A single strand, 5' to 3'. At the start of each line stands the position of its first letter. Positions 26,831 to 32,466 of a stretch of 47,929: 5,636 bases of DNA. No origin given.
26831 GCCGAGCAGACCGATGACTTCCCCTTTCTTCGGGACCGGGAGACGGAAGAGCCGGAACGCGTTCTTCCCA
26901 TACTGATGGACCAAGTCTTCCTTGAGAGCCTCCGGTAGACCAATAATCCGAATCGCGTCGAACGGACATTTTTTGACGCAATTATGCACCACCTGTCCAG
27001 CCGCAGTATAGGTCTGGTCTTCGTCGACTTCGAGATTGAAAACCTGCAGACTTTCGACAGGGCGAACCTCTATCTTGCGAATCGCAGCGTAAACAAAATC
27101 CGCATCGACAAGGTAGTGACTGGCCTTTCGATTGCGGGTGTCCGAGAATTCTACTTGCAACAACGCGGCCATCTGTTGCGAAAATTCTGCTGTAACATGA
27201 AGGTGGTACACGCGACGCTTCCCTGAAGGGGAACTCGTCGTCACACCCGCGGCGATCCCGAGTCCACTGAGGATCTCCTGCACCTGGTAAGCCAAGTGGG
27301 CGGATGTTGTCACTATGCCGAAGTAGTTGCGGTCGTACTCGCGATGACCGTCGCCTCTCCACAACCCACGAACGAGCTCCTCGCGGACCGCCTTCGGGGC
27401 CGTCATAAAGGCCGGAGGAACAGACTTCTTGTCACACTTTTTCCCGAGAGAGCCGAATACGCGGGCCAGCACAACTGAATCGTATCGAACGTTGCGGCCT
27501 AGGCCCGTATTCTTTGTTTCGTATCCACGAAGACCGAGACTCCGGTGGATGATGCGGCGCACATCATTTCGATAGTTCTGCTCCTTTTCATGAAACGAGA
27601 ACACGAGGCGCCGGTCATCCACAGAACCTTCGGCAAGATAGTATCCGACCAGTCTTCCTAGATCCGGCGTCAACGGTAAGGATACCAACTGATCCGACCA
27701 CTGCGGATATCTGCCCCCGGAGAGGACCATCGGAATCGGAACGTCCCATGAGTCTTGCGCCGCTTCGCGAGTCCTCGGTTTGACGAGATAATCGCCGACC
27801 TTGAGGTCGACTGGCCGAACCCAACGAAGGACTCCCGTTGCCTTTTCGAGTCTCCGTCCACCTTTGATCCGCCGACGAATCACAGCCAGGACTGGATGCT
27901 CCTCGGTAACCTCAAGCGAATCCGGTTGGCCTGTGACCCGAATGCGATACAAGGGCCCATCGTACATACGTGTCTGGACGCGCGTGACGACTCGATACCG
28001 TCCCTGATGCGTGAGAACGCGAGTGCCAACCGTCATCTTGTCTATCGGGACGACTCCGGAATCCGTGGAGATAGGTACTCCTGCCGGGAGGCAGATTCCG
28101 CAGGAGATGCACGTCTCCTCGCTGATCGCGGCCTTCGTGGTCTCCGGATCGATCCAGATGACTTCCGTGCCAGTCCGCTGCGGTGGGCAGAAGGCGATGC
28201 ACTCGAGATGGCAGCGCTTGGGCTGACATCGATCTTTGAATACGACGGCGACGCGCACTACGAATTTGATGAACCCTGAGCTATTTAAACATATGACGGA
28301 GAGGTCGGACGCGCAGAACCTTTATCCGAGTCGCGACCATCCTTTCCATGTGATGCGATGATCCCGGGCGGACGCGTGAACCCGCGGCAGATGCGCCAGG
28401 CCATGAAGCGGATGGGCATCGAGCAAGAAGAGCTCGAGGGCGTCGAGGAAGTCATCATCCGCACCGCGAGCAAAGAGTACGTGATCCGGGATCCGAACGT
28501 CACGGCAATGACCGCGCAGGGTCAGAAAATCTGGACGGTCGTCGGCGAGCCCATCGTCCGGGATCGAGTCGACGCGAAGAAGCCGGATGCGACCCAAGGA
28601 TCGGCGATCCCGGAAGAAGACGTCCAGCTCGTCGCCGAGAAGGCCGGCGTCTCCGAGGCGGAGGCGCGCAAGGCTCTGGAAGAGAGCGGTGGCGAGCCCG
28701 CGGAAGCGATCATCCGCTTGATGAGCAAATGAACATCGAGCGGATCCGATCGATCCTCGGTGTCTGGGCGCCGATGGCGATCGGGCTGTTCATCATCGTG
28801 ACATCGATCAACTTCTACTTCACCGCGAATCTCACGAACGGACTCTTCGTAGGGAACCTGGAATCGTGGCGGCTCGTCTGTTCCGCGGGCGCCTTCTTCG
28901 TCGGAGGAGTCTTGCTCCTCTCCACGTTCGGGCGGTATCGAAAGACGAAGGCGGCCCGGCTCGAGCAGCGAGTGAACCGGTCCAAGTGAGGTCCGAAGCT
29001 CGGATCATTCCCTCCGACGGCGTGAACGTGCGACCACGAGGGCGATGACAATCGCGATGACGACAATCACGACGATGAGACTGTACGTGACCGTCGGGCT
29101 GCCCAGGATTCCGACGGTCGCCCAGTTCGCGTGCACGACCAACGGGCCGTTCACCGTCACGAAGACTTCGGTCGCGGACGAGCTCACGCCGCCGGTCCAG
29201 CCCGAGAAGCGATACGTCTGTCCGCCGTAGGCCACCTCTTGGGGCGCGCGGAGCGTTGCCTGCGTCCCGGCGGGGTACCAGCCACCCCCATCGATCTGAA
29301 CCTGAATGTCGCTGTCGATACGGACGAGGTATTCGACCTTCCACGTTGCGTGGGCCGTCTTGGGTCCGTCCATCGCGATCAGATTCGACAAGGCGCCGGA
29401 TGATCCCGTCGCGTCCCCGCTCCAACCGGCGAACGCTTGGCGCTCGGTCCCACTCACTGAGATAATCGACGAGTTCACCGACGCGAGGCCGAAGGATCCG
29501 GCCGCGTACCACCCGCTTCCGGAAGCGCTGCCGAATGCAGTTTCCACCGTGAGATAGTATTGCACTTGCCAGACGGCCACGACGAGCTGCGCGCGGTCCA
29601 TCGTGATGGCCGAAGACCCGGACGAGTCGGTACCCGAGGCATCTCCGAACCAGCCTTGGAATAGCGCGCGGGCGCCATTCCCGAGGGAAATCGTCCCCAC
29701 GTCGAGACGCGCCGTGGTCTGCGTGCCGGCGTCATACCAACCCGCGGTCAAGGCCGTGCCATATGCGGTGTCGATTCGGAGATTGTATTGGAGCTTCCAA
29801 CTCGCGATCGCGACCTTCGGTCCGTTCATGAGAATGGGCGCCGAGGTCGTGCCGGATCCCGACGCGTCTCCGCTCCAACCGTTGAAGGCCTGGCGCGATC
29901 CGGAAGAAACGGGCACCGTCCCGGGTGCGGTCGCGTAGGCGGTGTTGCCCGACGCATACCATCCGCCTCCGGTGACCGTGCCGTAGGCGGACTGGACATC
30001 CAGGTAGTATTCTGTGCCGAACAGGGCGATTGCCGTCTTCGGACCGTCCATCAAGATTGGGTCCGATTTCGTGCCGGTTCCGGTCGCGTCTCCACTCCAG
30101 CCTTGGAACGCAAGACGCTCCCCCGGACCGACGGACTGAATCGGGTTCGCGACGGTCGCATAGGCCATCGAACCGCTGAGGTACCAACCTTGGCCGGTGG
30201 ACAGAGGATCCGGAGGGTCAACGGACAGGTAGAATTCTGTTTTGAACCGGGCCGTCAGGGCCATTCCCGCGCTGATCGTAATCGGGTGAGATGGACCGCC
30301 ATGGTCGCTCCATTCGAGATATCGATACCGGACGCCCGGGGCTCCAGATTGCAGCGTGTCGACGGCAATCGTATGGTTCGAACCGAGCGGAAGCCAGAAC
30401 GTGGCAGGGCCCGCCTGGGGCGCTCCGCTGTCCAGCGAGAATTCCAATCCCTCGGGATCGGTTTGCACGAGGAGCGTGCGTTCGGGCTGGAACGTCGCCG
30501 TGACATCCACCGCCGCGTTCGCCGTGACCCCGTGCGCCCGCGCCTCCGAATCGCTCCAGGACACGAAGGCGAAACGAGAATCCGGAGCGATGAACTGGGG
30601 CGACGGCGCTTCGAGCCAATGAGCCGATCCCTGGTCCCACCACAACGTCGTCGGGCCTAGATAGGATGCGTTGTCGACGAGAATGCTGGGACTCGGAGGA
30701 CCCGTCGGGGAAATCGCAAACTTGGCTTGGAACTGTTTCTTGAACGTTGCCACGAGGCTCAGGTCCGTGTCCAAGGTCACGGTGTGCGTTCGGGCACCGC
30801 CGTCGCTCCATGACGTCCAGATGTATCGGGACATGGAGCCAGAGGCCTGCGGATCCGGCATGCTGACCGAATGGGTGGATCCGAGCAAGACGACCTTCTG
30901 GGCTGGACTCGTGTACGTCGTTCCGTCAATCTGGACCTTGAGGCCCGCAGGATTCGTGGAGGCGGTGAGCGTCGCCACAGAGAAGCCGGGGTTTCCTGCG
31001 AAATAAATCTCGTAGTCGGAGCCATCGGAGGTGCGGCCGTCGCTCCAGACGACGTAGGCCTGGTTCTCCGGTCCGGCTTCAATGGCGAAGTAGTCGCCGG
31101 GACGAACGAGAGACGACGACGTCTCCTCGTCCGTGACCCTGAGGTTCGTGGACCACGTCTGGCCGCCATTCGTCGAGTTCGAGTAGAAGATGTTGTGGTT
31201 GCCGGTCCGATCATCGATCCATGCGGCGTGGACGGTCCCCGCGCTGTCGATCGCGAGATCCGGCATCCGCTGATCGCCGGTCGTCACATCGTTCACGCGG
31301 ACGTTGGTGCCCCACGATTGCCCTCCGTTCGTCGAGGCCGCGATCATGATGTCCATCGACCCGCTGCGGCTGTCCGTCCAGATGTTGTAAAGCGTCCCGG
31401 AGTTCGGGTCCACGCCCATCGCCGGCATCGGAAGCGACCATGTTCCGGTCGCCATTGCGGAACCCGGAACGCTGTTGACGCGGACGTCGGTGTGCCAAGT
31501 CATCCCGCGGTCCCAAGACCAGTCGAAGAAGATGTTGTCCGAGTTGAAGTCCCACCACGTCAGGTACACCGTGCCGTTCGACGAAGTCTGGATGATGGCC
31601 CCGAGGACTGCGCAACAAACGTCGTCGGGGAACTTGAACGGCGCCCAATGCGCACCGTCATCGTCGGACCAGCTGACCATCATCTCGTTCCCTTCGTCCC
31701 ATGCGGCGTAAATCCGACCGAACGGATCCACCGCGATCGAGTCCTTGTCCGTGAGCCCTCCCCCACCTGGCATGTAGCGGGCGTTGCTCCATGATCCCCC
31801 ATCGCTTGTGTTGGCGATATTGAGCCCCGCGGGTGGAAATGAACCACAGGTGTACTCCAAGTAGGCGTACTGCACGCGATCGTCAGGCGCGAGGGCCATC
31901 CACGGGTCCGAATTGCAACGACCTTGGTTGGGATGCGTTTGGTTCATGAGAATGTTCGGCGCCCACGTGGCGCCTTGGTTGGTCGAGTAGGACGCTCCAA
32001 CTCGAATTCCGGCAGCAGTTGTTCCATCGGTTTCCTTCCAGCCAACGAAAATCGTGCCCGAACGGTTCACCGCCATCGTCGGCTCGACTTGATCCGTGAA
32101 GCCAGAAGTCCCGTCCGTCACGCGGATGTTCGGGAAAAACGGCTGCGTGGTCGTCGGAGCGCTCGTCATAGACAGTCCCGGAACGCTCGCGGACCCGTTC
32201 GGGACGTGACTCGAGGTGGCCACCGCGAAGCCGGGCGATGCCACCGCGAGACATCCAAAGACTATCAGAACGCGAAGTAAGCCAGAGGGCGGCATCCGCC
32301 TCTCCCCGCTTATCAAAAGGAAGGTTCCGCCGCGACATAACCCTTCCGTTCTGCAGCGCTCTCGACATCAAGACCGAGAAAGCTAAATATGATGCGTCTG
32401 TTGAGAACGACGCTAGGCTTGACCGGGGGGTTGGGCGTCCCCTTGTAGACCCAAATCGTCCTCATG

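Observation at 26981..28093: Full-length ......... intein splits the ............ iron-sulfur motif of ABCE1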

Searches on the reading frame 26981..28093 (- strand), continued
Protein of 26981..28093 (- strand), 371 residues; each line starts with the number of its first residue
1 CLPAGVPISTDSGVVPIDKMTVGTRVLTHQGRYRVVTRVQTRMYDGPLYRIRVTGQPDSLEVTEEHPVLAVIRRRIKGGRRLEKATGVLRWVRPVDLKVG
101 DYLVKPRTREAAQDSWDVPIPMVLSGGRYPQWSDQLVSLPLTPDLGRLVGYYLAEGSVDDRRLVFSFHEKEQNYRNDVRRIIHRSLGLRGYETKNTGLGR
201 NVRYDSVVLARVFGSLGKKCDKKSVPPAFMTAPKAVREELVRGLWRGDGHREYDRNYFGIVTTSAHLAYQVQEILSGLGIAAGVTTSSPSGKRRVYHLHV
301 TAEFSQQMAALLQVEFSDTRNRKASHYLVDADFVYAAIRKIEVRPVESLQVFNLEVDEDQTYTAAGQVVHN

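Call 71: search_dna_similar(query=window:26981-28093:-, collection=phages, mode=protein, max_evalue=0.00001, max_rows=10)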
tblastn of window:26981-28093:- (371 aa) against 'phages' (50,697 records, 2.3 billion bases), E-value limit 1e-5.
Records with a match: 30; places in all: 31; records where one place covers at least 80% of the query: 12.
Best place of each record, by identity: <60% 30.
By first word of the organism name: Erwinia 13; Aeromonas 3; Tenacibaculum 3; Pseudomonas 2; Mannheimia 2; Vibrio 2; Eggerthella 1; uncultured 1; Staphylococcus 1; EBPR 1; and 1 more.
By host as written in the record: Erwinia amylovora 13; - 3; Aeromonas hydrophila ATCC 7966 3; Tenacibaculum maritimum 3; Pseudomonas sp. 2; Mannheimia haemolytica 587A serotype A2 2; Eggerthella lenta DSM 2243 1; Staphylococcus aureus 1; and 2 more.
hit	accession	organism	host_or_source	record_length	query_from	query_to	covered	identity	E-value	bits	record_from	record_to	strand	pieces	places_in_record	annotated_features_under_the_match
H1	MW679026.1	Eggerthella phage LE2-3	Eggerthella lenta DSM 2243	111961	1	371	100%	26.6%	4e-26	115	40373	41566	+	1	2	portal protein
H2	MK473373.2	Pseudomonas phage Lana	Pseudomonas sp.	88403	1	371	100%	24.6%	3e-18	92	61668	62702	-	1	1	modification methylase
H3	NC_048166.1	Pseudomonas phage Lana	Pseudomonas sp.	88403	1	371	100%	24.6%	3e-18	92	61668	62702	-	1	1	DNA methyltransferase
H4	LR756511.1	uncultured phage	metagenomic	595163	5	371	99%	24.5%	1e-19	96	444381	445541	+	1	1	record has no annotation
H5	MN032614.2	Aeromonas phage PS1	Aeromonas hydrophila ATCC 7966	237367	1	371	100%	22.9%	5e-13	77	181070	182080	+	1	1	putative thymidylate synthase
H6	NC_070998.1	Aeromonas phage PS1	Aeromonas hydrophila ATCC 7966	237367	1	371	100%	22.9%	5e-13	77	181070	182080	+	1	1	thymidylate synthase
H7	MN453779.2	Aeromonas phage PS2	Aeromonas hydrophila ATCC 7966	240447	1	371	100%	22.9%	5e-13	77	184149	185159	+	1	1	putative thymidylate synthase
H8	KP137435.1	Mannheimia phage vB_MhS_587AP2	Mannheimia haemolytica 587A serotype A2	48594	1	371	100%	22.2%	4e-14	80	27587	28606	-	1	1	hypothetical protein | cytosine-specific DNA methyltransferase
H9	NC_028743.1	Mannheimia phage vB_MhS_587AP2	Mannheimia haemolytica 587A serotype A2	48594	1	371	100%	22.2%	4e-14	80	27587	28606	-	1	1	DNA methyltransferase (x2)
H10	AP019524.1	Tenacibaculum phage PTm1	Tenacibaculum maritimum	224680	1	300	81%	25.1%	2e-18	93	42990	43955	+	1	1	ribonucleoside-diphosphate reductase subunit alpha/intein splicing ...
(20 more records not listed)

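Call 72: find_related_loci(query=A2, collection=viral_contigs, flank=3000)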
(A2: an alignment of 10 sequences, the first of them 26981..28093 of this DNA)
Query A2 (371 aa) in viral_contigs; peptide patterns used: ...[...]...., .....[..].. (x = any residue, [..] = any of these).
32 stretches matched a pattern; 4 encode a relative of the query (tblastn E <= 1e-3); 4 distinct loci.
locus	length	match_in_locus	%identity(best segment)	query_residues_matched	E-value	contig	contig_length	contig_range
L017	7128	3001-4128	23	1-371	1e-19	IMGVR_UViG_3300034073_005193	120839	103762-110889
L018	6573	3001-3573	25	144-329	9e-13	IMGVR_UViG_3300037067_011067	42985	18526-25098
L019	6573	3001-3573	25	144-329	9e-13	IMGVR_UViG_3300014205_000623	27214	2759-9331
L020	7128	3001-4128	23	1-371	1e-19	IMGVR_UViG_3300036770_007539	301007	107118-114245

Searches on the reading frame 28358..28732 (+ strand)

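Call 76: search_protein_families(library=pfam, proteins=[window:28358-28732:+], max_evalue=0.00001)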
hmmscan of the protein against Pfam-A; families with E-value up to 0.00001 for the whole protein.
window:28358-28732:+ (124 aa): 2 families
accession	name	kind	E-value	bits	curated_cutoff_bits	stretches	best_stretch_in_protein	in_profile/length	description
PF01849.23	NAC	-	1e-15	57.8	21.3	1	9-65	1-54/57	NAC domain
PF19026.7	UBA_HYPK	-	6.1e-08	32.4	27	1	84-121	3-40/41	HYPK UBA domain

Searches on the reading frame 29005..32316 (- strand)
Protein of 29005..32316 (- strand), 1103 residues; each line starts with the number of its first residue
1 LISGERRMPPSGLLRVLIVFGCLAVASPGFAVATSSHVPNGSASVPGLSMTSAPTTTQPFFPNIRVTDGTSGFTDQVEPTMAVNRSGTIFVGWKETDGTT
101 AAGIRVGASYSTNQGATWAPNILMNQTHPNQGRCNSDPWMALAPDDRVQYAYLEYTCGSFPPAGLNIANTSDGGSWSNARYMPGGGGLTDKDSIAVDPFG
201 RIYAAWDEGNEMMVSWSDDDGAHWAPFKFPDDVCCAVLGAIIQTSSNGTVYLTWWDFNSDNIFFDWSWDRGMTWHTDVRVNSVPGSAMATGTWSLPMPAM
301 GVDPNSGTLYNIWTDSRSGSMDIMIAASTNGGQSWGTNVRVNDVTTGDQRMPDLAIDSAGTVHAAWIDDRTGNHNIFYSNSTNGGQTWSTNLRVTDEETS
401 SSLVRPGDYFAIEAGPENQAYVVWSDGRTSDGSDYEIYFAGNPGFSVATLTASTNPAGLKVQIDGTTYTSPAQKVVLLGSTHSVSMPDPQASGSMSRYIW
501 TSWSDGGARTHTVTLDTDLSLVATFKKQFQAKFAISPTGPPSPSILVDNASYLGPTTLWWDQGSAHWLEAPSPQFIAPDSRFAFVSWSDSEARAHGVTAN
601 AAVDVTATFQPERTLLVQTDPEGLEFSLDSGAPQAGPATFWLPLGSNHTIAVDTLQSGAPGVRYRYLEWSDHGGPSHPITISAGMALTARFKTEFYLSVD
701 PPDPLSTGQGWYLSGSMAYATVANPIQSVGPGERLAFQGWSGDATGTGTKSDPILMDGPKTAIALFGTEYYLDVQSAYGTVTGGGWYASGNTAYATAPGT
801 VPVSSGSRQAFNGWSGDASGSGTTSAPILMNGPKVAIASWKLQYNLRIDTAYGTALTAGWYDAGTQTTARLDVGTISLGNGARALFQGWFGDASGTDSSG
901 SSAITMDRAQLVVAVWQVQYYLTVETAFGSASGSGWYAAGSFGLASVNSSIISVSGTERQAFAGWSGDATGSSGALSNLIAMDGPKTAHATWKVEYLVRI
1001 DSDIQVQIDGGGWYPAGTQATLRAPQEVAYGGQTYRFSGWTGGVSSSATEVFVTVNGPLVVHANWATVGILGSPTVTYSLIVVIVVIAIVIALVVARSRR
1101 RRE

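Call 76: search_protein_families(library=pfam, proteins=[window:29005-32316:-], max_evalue=0.00001)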
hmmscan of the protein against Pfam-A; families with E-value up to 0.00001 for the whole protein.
window:29005-32316:- (1103 aa): 2 families
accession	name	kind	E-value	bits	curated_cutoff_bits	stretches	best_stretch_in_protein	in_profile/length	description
PF18998.6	Flg_new_2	-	7.6e-11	42.3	23.6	0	776-841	8-70/73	Divergent InlB B-repeat domain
PF13088.12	BNR_2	-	2.7e-08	34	31.4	1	87-363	1-276/277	BNR repeat-like domain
